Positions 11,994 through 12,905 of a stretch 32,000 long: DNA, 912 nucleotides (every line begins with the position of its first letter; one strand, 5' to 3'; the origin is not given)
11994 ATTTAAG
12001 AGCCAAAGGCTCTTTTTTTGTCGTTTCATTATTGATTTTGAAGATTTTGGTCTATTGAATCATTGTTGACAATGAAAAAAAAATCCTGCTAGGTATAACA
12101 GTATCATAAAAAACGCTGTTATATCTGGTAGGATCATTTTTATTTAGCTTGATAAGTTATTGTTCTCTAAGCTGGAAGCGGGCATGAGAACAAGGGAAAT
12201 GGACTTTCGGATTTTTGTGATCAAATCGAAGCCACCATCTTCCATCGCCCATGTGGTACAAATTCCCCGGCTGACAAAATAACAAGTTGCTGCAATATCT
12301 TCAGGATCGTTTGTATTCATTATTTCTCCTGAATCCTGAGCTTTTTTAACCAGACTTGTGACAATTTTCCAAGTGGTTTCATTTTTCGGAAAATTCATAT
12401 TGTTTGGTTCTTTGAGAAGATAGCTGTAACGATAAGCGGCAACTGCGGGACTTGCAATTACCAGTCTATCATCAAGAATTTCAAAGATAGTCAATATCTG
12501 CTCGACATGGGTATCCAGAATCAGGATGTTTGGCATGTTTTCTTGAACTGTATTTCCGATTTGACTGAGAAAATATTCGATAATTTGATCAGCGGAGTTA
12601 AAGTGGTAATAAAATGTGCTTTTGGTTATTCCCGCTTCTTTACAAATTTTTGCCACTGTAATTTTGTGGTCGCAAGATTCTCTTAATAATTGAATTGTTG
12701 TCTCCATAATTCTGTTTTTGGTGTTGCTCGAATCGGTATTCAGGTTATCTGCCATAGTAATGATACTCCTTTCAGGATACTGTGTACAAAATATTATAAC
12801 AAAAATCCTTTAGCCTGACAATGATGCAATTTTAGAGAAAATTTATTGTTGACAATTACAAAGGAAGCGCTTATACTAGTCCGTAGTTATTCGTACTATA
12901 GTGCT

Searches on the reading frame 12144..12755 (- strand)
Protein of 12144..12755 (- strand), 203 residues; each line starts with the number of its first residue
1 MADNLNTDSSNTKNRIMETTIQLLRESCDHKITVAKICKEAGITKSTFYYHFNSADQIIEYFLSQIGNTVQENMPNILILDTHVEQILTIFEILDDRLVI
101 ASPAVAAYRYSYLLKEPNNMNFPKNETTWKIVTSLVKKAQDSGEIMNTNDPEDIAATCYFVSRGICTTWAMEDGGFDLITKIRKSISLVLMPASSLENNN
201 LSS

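Call 4: search_protein_families(library=pfam, proteins=[window:12144-12755:-])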
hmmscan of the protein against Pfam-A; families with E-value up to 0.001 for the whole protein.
window:12144-12755:- (203 aa): 2 families
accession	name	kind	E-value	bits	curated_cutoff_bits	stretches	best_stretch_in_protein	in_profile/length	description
PF00440.29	TetR_N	-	1.4e-07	31.6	24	1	16-60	1-45/47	Bacterial regulatory proteins, tetR family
PF19776.5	DUF6262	-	2.9e-05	24.7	29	1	5-72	8-72/110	Family of unknown function (DUF6262)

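Call 5: search_protein_families(library=ncbifam, proteins=[window:12144-12755:-])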
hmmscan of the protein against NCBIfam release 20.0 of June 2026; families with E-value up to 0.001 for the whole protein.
window:12144-12755:- (203 aa): 11 families
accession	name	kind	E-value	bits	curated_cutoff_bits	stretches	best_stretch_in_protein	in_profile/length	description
NF041196.1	ScbR_bind_reg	equivalog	3.7e-12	46.8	150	1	10-190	5-186/191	ScbR family autoregulator-binding transcription factor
NF053878.1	FATransRegFadRBac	equivalog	1.3e-09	38.1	200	1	14-190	6-185/190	fatty acid metabolism transcriptional regulator FadR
NF007015.0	PRK09480.1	equivalog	1.6e-07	31.1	120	1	8-82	7-81/197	nucleoid occlusion factor SlmA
NF051852.1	efflux_TF_MtrR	exception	6.1e-07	29.4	280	1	7-76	6-75/205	multidrug efflux system transcriptional repressor MtrR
NF007430.0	PRK09975.1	equivalog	1.8e-06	27.2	274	1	1-65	1-65/220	acrEF/envCD operon transcriptional regulator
NF051457.1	acryl_TF_AcuR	equivalog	6e-06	25.7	247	1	6-85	12-90/204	acrylate utilization transcriptional regulator AcuR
TIGR02366.1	DHAK_reg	equivalog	8.8e-06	25.8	129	1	12-91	4-80/176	dihydroxyacetone kinase transcriptional activator DhaS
NF007949.0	PRK10668.1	equivalog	1.4e-05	24.7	271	1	1-63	1-63/216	multidrug efflux transporter transcriptional repressor AcrR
TIGR03384.1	betaine_BetI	equivalog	2.1e-05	24.3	201.3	1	13-87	10-85/189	choline-binding transcriptional repressor BetI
TIGR03968.1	mycofact_TetR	equivalog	0.00012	21.8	224.9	1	9-59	7-57/190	mycofactocin system transcriptional regulator MftR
NF001978.0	PRK00767.1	equivalog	0.0002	21.2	118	1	13-86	11-86/197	transcriptional regulator BetI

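Call 64: search_solved_structures(query=window:12147-12755:-, max_evalue=0.001)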
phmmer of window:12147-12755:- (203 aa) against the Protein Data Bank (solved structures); distinct sequences matched with E-value up to 0.001: 22.
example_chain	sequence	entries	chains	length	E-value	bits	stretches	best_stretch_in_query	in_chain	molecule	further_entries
5gp9_A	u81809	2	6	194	5.2e-08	36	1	14-185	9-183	Transcriptional regulator (TetR/AcrR family)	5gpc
5gpa_A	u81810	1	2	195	8.6e-08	35.3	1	14-185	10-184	Transcriptional regulator (TetR/AcrR family)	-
6ayi_A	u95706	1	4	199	1.4e-07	34.7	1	1-146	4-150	HTH-type transcriptional regulator UidR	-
1vi0_A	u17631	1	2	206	3e-07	33.6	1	15-189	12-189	transcriptional regulator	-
3whb_A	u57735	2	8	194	3.5e-07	33.3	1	15-188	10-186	Fatty acid metabolism regulator protein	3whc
3ppb_A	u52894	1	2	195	5e-06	29.6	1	9-85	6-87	putative tetR family transcription regulator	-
7eqe_A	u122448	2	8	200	4.3e-05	26.5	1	9-72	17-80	TetR/AcrR family transcriptional regulator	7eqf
3egq_A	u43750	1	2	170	6.7e-05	25.9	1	14-64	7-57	TetR family Transcriptional regulator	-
5xay_A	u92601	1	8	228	6.9e-05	25.9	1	12-95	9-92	Gamma-butyrolactone receptor protein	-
6azh_A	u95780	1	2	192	7.7e-05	25.7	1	10-94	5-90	TetR family transcriptional regulator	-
5xaz_A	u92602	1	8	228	8.1e-05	25.6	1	12-95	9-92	Gamma-butyrolactone receptor protein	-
3c07_A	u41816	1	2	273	0.00015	24.7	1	8-89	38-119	Putative tetR-family transcriptional regulator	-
2eh3_A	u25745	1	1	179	0.00025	24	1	11-65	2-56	Transcriptional regulator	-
8z6d_A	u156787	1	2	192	0.00035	23.5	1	12-88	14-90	TetR/AcrR family transcriptional regulator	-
3jsj_A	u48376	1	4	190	0.0004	23.4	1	13-165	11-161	Putative TetR-family transcriptional regulator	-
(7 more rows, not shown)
